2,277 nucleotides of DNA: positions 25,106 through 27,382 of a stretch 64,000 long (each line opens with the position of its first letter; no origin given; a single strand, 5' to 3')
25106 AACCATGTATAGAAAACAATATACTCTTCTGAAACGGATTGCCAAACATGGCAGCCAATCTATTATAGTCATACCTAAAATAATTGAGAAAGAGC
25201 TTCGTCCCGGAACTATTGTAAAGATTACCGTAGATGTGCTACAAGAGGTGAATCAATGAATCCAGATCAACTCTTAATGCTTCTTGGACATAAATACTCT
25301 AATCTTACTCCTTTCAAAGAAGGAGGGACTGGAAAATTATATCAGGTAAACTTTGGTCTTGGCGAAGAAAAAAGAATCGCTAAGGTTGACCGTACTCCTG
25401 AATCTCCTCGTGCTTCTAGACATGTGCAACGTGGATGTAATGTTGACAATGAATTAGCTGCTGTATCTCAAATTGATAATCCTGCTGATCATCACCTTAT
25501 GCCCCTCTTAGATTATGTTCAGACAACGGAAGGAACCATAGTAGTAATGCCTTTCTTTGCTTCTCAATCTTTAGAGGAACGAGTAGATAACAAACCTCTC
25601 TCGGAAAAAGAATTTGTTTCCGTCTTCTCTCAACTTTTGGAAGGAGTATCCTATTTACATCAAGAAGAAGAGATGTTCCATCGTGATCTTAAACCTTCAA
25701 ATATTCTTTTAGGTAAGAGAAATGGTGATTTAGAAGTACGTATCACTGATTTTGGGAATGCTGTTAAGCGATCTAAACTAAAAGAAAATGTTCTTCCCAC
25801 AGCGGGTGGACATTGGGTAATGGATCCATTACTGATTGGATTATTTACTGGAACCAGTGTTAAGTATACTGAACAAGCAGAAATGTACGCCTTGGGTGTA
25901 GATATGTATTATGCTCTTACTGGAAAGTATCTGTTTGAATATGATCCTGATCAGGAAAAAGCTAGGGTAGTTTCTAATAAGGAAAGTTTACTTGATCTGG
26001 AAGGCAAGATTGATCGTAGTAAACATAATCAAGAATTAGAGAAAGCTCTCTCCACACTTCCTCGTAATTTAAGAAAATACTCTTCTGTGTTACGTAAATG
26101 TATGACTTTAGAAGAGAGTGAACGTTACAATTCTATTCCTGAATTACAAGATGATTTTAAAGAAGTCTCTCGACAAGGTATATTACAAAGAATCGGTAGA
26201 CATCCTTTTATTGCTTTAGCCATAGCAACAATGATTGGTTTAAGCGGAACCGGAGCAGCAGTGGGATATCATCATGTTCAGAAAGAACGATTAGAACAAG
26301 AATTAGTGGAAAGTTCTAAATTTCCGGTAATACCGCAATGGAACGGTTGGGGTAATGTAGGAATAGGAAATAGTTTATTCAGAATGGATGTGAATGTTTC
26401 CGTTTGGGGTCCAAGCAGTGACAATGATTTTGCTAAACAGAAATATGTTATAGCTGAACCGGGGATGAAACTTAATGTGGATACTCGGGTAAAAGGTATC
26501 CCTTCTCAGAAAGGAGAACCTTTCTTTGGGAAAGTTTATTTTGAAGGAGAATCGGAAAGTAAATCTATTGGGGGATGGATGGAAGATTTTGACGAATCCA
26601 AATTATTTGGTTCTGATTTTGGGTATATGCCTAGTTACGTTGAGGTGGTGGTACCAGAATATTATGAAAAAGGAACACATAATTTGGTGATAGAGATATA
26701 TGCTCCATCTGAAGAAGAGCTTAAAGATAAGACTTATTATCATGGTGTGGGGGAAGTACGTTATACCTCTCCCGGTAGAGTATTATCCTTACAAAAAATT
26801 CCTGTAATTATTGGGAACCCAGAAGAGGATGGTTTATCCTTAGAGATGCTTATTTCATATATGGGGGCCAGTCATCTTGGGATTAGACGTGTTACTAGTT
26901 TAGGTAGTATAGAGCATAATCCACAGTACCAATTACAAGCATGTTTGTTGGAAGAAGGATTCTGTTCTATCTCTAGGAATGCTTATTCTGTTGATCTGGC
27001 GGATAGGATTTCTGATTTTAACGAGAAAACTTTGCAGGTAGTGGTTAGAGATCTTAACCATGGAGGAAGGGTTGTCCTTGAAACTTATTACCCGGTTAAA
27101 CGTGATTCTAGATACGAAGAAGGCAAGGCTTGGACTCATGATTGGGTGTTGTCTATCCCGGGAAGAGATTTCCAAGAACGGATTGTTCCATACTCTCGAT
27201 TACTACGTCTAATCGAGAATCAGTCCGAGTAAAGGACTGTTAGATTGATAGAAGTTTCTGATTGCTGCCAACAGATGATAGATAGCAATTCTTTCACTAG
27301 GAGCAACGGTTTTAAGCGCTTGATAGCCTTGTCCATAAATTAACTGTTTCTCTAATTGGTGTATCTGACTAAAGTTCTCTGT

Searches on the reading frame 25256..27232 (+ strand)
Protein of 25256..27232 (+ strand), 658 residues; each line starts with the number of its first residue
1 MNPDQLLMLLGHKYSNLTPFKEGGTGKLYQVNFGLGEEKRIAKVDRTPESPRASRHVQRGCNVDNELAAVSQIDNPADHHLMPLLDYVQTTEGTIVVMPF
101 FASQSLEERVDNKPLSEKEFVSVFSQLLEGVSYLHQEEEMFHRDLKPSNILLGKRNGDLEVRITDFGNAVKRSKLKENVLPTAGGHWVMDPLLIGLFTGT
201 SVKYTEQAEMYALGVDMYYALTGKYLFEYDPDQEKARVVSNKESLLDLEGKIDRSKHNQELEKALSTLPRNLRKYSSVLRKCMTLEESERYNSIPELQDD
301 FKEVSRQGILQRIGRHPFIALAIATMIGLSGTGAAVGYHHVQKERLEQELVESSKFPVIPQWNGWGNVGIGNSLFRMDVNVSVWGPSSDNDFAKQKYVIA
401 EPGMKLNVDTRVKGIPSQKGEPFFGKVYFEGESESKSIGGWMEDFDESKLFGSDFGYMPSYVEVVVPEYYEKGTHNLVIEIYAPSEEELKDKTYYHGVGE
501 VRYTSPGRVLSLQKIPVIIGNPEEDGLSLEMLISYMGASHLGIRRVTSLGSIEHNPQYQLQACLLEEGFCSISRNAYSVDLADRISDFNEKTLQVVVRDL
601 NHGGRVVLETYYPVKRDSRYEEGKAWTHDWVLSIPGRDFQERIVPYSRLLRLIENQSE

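Call 111: search_protein_families(library=pfam, proteins=[window:25256-27232:+], max_evalue=0.00001)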
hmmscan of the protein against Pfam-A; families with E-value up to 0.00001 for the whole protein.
window:25256-27232:+ (658 aa): 2 families
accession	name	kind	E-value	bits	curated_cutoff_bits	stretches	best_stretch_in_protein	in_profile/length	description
PF00069.31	Pkinase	-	1.7e-28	100.2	31.7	1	61-292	43-253/263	Protein kinase domain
PF07714.23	PK_Tyr_Ser-Thr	-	7.2e-12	45.6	23.1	1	74-228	56-206/258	Protein tyrosine and serine/threonine kinase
